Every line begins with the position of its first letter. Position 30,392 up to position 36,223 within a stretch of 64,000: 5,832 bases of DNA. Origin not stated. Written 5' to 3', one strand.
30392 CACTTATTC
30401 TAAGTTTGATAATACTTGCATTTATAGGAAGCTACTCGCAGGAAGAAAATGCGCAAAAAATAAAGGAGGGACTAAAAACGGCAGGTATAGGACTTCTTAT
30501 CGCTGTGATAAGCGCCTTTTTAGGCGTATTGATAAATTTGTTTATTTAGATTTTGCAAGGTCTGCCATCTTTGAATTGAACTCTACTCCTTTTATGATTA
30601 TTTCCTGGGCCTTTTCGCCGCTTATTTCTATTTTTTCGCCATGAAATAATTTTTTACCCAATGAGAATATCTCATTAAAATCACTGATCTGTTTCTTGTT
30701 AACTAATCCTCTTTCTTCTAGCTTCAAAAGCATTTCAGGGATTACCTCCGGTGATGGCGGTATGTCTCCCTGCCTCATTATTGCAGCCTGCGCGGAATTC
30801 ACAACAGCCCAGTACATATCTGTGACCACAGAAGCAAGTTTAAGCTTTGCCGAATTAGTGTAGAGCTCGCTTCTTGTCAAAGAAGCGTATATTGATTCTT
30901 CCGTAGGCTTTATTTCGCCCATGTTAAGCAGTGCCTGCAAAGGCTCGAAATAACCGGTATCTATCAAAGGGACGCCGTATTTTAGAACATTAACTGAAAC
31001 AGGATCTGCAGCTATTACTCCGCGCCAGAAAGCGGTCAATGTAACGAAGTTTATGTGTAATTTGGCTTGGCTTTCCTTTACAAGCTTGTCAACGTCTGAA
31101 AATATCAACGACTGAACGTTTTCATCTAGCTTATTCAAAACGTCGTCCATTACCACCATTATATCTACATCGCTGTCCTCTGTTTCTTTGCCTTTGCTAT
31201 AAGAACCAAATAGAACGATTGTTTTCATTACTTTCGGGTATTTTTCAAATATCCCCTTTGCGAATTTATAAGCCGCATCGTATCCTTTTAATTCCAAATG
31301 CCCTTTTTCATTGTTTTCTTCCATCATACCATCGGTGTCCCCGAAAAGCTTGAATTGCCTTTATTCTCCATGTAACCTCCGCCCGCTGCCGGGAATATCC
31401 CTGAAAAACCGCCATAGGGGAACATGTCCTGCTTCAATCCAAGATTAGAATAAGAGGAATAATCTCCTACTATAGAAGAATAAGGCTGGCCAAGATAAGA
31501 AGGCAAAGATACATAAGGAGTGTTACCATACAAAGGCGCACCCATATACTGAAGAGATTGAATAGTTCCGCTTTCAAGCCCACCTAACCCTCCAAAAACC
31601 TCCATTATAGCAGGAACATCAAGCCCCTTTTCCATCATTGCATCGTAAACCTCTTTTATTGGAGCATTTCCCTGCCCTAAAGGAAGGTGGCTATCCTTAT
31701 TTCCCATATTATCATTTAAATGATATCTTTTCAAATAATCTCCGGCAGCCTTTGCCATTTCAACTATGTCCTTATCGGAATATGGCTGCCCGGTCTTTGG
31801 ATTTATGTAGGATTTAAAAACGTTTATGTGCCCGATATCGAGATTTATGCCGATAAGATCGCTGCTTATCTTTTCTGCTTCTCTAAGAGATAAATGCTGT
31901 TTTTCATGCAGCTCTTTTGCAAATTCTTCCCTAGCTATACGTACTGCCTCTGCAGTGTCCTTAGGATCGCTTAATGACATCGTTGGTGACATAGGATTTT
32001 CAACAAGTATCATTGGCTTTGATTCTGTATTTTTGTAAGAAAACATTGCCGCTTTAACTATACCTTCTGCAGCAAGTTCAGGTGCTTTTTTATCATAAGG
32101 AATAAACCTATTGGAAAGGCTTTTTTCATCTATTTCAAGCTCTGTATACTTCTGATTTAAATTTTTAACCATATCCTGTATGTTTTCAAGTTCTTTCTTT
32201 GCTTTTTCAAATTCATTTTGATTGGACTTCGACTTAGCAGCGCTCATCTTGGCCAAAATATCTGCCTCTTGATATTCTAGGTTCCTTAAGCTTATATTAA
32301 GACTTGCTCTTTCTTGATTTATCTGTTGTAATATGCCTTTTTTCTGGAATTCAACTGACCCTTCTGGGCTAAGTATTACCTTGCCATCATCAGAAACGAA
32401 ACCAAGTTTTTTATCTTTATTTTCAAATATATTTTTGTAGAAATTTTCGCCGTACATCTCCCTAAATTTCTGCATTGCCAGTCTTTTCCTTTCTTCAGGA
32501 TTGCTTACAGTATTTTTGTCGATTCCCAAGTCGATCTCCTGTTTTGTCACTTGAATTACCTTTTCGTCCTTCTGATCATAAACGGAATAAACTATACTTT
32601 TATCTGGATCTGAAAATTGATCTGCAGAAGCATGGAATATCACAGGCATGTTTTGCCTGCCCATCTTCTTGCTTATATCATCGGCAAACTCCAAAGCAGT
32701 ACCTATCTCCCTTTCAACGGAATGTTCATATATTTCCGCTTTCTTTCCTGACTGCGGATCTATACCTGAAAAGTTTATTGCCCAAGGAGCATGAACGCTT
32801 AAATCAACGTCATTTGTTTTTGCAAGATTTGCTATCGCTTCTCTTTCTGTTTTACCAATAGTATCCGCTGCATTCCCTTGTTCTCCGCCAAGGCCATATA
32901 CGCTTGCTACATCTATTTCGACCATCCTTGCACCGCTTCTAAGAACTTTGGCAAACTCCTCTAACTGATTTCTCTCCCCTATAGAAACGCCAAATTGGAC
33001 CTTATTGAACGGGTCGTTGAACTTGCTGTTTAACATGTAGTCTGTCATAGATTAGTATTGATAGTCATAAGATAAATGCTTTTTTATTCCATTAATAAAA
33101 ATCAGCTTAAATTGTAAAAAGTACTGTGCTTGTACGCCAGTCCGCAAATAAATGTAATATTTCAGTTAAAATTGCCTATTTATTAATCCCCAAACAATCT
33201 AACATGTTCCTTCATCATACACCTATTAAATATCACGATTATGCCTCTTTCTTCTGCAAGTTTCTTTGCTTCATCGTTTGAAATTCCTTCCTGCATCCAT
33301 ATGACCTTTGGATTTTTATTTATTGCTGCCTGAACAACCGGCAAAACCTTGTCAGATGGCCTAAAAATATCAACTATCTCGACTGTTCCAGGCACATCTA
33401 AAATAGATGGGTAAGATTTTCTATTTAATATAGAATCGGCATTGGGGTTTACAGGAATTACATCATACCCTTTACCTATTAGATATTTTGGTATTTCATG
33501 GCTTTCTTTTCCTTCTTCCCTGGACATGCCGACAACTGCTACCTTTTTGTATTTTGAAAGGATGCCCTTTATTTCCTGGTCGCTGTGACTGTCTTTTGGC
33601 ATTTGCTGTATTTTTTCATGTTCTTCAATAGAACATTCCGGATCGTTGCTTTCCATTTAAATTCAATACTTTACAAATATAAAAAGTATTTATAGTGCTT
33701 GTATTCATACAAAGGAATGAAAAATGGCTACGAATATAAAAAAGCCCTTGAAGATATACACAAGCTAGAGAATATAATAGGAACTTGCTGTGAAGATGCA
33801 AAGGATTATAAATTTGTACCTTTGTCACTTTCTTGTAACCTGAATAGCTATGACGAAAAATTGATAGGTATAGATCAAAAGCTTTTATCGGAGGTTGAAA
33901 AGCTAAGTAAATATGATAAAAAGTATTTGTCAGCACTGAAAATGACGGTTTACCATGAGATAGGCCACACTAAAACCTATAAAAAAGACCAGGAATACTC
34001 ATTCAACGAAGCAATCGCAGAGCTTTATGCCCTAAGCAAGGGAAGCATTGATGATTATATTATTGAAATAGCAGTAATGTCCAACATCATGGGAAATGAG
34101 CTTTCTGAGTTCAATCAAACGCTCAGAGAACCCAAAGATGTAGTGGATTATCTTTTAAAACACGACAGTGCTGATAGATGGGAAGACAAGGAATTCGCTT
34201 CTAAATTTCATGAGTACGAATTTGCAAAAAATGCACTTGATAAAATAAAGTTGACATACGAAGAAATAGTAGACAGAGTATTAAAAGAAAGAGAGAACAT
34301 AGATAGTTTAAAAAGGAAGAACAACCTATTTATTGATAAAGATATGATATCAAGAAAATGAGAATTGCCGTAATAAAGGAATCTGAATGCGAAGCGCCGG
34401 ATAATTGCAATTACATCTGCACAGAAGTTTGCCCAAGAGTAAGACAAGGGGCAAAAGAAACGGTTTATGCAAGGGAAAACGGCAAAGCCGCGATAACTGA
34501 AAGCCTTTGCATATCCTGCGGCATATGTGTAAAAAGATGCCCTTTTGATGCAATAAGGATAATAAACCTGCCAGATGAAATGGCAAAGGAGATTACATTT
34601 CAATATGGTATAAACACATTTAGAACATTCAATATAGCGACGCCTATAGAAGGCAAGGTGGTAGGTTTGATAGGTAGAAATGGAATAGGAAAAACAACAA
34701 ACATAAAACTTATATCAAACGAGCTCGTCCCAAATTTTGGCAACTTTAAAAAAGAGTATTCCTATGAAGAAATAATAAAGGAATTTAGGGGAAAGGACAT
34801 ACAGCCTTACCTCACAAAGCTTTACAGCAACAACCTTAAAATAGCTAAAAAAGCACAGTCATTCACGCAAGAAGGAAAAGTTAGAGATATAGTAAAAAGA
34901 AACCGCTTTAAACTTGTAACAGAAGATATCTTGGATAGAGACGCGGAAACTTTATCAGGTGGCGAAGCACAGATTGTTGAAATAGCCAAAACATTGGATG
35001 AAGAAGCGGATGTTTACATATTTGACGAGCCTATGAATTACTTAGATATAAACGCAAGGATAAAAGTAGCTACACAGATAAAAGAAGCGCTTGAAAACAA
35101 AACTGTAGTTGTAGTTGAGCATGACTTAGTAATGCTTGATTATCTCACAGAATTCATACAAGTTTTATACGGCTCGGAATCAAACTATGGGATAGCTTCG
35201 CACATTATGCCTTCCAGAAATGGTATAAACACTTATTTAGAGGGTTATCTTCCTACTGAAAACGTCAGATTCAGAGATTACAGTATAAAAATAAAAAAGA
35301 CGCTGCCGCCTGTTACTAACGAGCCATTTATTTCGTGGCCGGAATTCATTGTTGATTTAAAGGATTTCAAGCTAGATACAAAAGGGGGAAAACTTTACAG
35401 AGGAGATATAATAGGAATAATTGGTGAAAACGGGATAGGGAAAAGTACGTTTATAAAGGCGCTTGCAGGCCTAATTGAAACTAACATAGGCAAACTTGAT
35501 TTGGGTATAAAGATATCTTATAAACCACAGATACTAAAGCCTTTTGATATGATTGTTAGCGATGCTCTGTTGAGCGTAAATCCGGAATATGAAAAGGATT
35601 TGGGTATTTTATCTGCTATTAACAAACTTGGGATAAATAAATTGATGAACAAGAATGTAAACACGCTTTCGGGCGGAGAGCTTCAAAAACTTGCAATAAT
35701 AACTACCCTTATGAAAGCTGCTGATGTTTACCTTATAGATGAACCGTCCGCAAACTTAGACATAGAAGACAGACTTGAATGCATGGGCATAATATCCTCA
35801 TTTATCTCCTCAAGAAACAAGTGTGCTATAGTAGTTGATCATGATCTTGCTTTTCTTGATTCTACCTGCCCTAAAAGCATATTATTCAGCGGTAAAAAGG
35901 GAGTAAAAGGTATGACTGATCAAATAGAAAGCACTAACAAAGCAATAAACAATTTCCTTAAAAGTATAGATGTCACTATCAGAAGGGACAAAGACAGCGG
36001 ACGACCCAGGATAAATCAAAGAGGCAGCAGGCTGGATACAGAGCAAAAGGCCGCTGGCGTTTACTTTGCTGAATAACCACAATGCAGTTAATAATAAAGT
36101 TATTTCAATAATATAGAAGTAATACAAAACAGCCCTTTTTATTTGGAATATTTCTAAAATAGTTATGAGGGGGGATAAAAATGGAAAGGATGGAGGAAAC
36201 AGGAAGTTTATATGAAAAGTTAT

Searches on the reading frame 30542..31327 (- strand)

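Call 52: search_protein_families(library=pfam, proteins=[window:30542-31327:-], max_evalue=0.00001)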
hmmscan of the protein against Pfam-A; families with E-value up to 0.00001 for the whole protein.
window:30542-31327:- (261 aa): 2 families
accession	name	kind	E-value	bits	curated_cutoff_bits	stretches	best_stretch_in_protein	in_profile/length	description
PF01909.29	NTP_transf_2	-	1.3e-10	42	21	1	24-108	6-80/93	Nucleotidyltransferase domain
PF18765.7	Polbeta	-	9.8e-10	38.9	26.9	1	24-75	4-51/93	Polymerase beta, Nucleotidyltransferase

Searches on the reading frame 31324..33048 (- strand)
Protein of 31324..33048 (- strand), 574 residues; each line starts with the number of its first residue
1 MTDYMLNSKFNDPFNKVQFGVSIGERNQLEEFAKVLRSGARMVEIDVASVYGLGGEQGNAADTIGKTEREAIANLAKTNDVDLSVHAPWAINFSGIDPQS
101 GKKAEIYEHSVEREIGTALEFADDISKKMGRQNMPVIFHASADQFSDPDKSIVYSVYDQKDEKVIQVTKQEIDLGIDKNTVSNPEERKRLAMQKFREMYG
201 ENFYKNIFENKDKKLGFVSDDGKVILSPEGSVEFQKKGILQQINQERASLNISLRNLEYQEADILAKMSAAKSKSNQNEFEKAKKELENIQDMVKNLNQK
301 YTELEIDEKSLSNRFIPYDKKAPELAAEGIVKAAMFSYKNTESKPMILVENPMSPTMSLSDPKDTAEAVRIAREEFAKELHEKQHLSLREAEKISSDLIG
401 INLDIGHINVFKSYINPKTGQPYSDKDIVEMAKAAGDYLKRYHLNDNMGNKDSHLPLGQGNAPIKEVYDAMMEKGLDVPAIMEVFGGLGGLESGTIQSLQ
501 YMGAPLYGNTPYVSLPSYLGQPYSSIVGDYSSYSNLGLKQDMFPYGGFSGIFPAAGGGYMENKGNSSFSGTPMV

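Call 52: search_protein_families(library=pfam, proteins=[window:31324-33048:-], max_evalue=0.00001)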
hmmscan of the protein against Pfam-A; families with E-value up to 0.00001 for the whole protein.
window:31324-33048:- (574 aa): 1 family
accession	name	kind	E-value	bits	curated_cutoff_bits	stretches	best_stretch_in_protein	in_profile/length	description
PF01261.30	AP_endonuc_2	-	6e-16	59.3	31.1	1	369-500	120-244/249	Xylose isomerase-like TIM barrel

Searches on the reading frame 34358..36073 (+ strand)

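Call 52: search_protein_families(library=pfam, proteins=[window:34358-36073:+], max_evalue=0.00001)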
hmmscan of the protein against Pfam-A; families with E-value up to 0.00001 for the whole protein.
window:34358-36073:+ (572 aa): 5 families
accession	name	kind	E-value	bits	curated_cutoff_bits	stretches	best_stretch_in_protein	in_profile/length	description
PF00005.33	ABC_tran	-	2.8e-40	138.5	25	2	345-464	7-136/137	ABC transporter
PF13304.12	AAA_21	-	1.4e-11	45.5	27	0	351-380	1-26/304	AAA domain, putative AbiEii toxin, Type IV TA system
PF02463.25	SMC_N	-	1.7e-09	37.9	40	0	85-270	7-212/220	RecF/RecN/SMC N terminal domain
PF00037.32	Fer4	-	3.6e-07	30.1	21.1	1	46-67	3-24/24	4Fe-4S binding domain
PF00931.28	NB-ARC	-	1.1e-06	28.5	23.5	0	100-194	19-112/248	NB-ARC domain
